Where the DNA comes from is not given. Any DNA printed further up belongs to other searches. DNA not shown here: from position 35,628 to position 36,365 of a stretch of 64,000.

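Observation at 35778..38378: HNH nuclease domain fused to the N-terminus of a DEAH/RHA (HrpA-like) helicase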

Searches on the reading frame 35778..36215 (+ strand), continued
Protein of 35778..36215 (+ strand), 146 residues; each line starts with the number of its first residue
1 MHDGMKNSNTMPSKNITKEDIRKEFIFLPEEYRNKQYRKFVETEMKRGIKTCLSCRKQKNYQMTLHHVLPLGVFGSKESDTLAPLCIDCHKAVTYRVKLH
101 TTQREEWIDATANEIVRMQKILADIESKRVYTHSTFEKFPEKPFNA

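Call 60: fold_search(model_id=the predicted structure, library=pdb)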
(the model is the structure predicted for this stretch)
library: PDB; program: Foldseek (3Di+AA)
matches with E <= 10: 17; with E <= 0.001: 0
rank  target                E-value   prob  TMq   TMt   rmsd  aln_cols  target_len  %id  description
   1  2qnf_A                1.4e+00  0.13  0.28  0.27  20.4       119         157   18  Crystal structure of T4 Endonuclease VII H43N mutant in complex with heteroduplex DNA containing base mismatches (released 2008-01-29)
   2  1e7l_A                2.2e+00  0.10  0.25  0.24  12.8        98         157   15  Endonuclease VII (EndoVII) N62D mutant from phage T4 (released 2001-05-04)
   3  8zlu_B                2.5e+00  0.20  0.27  0.11   5.5        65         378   22  Cryo-EM strcuture of Cas5-HNH Cascade,Conf1 (released 2024-12-04)
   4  5x42_C                2.5e+00  0.14  0.24  0.19   4.3        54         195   17  Structure of DotL(590-659)-DotN derived from Legionella pneumophila (released 2017-06-14)
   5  1x4u_MODEL_1_A        2.7e+00  0.11  0.19  0.31   6.8        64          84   11  Solution structure of the FYVE domain from human FYVE domain containing 27 isoform b protein (released 2005-11-15)
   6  3t7l                  2.7e+00  0.06  0.15  0.27   6.8        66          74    9  Crystal structure of the FYVE domain of endofin (ZFYVE16) at 1.1A resolution (released 2011-08-31)
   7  5x1h_A                4.4e+00  0.10  0.23  0.18   4.3        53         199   17  Structure of Legionella pneumophila DotN (released 2017-06-14)
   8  5x1h_K                6.6e+00  0.07  0.25  0.20   4.8        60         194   17  Structure of Legionella pneumophila DotN (released 2017-06-14)
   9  9fny_A1               7.1e+00  0.06  0.19  0.38   3.5        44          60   18  PF30S-PF30S dimer mediated by aRDF from P. furiosus (Structure I) (released 2025-01-15)
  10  4ap4_A                7.1e+00  0.01  0.11  0.12  11.6        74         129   16  Rnf4 - ubch5a - ubiquitin heterotrimeric complex (released 2012-07-25)
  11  6sz9_C                7.6e+00  0.10  0.28  0.21   4.4        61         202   18  Type IV Coupling Complex (T4CC) from L. pneumophila. (released 2020-05-13)
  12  4h9d_B                8.1e+00  0.07  0.27  0.42   5.0        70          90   14  Crystal Structure of Mn-dependent Gme HNH nicking endonuclease from Geobacter metallireducens GS-15, Northeast Structu (released 2012-10-10)
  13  1dvp                  8.1e+00  0.03  0.17  0.12   5.9        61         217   18  CRYSTAL STRUCTURE OF THE VHS AND FYVE TANDEM DOMAINS OF HRS, A PROTEIN INVOLVED IN MEMBRANE TRAFFICKING AND SIGNAL TRANS (released 2000-03-06)
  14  4avx                  8.1e+00  0.02  0.15  0.11   6.6        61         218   13  Hepatocyte Growth Factor-Regulated Tyrosine Kinase Substrate (Hgs-Hrs) bound to an IP2 compound at 1.68 A Resolution (released 2012-06-13)
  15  1z2q_MODEL_1_A        8.7e+00  0.02  0.15  0.24   7.1        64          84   12  High-resolution solution structure of the LM5-1 FYVE domain from Leishmania major (released 2005-04-19)
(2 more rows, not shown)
